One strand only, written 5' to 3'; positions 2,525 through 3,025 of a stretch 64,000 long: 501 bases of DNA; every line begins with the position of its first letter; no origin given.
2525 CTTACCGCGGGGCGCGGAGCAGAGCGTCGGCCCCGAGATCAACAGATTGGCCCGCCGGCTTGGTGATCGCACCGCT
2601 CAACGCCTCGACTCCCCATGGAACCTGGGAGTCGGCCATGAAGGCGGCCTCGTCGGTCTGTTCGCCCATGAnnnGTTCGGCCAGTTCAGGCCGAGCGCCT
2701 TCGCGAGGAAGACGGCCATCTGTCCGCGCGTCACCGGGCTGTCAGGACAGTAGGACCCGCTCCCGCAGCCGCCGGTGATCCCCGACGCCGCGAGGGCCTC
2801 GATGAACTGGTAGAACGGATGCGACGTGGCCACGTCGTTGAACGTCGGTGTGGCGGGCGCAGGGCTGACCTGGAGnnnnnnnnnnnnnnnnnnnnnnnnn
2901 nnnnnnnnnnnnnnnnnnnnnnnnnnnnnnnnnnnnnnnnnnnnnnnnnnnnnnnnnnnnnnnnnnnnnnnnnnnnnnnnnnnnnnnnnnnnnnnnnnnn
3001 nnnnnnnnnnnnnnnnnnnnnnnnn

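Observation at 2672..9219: Two paralogous secreted proteins sharing an SLH-like, Cys-containing C-terminal module but different unknown N-terminal domains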

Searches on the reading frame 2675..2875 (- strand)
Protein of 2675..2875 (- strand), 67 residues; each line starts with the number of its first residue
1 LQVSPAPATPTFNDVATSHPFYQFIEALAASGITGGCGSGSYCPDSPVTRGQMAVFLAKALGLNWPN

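Call 62: search_solved_structures(query=window:2675-2875:-, max_evalue=1, show_alignments=5)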
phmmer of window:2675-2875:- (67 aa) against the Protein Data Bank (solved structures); distinct sequences matched with E-value up to 1: 15.
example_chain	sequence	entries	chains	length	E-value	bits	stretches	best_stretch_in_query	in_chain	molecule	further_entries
6bt4_A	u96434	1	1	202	5.4e-08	36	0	10-63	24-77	S-layer protein sap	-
3pyw_A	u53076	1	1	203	6.6e-08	35.7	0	11-63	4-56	S-layer protein sap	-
9g93_A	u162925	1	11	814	1.2e-06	31.8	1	3-63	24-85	S-layer protein sap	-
4aq1_A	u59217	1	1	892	0.00032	24.1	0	22-61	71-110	SBSB PROTEIN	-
4aq1_C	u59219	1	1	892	0.00032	24.1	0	22-61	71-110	SBSB PROTEIN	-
8bz2_A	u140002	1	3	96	0.00045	23.6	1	10-62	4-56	S-layer homology domain-containing protein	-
8bys_A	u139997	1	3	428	0.0011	22.3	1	3-62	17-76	S-layer homology domain-containing protein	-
8bym_A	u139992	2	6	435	0.0034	20.9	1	9-62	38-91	S-layer homology domain-containing protein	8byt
8aw5_A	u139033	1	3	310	0.4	14.3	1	29-59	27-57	Heme O oxygenase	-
4zfs_A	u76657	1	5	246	0.66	13.6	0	15-57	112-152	KillerOrange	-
4b30_A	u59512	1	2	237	0.89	13.2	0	15-57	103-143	KILLERRED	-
3gb3_A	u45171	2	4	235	0.89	13.2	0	15-57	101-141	KillerRed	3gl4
3a8s_A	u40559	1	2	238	0.9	13.2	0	15-57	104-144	KillerRed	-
4zbl_A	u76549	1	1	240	0.96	13.1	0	15-57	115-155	KillerOrange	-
2wiq_A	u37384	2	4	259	0.97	13.1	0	15-57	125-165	KILLERRED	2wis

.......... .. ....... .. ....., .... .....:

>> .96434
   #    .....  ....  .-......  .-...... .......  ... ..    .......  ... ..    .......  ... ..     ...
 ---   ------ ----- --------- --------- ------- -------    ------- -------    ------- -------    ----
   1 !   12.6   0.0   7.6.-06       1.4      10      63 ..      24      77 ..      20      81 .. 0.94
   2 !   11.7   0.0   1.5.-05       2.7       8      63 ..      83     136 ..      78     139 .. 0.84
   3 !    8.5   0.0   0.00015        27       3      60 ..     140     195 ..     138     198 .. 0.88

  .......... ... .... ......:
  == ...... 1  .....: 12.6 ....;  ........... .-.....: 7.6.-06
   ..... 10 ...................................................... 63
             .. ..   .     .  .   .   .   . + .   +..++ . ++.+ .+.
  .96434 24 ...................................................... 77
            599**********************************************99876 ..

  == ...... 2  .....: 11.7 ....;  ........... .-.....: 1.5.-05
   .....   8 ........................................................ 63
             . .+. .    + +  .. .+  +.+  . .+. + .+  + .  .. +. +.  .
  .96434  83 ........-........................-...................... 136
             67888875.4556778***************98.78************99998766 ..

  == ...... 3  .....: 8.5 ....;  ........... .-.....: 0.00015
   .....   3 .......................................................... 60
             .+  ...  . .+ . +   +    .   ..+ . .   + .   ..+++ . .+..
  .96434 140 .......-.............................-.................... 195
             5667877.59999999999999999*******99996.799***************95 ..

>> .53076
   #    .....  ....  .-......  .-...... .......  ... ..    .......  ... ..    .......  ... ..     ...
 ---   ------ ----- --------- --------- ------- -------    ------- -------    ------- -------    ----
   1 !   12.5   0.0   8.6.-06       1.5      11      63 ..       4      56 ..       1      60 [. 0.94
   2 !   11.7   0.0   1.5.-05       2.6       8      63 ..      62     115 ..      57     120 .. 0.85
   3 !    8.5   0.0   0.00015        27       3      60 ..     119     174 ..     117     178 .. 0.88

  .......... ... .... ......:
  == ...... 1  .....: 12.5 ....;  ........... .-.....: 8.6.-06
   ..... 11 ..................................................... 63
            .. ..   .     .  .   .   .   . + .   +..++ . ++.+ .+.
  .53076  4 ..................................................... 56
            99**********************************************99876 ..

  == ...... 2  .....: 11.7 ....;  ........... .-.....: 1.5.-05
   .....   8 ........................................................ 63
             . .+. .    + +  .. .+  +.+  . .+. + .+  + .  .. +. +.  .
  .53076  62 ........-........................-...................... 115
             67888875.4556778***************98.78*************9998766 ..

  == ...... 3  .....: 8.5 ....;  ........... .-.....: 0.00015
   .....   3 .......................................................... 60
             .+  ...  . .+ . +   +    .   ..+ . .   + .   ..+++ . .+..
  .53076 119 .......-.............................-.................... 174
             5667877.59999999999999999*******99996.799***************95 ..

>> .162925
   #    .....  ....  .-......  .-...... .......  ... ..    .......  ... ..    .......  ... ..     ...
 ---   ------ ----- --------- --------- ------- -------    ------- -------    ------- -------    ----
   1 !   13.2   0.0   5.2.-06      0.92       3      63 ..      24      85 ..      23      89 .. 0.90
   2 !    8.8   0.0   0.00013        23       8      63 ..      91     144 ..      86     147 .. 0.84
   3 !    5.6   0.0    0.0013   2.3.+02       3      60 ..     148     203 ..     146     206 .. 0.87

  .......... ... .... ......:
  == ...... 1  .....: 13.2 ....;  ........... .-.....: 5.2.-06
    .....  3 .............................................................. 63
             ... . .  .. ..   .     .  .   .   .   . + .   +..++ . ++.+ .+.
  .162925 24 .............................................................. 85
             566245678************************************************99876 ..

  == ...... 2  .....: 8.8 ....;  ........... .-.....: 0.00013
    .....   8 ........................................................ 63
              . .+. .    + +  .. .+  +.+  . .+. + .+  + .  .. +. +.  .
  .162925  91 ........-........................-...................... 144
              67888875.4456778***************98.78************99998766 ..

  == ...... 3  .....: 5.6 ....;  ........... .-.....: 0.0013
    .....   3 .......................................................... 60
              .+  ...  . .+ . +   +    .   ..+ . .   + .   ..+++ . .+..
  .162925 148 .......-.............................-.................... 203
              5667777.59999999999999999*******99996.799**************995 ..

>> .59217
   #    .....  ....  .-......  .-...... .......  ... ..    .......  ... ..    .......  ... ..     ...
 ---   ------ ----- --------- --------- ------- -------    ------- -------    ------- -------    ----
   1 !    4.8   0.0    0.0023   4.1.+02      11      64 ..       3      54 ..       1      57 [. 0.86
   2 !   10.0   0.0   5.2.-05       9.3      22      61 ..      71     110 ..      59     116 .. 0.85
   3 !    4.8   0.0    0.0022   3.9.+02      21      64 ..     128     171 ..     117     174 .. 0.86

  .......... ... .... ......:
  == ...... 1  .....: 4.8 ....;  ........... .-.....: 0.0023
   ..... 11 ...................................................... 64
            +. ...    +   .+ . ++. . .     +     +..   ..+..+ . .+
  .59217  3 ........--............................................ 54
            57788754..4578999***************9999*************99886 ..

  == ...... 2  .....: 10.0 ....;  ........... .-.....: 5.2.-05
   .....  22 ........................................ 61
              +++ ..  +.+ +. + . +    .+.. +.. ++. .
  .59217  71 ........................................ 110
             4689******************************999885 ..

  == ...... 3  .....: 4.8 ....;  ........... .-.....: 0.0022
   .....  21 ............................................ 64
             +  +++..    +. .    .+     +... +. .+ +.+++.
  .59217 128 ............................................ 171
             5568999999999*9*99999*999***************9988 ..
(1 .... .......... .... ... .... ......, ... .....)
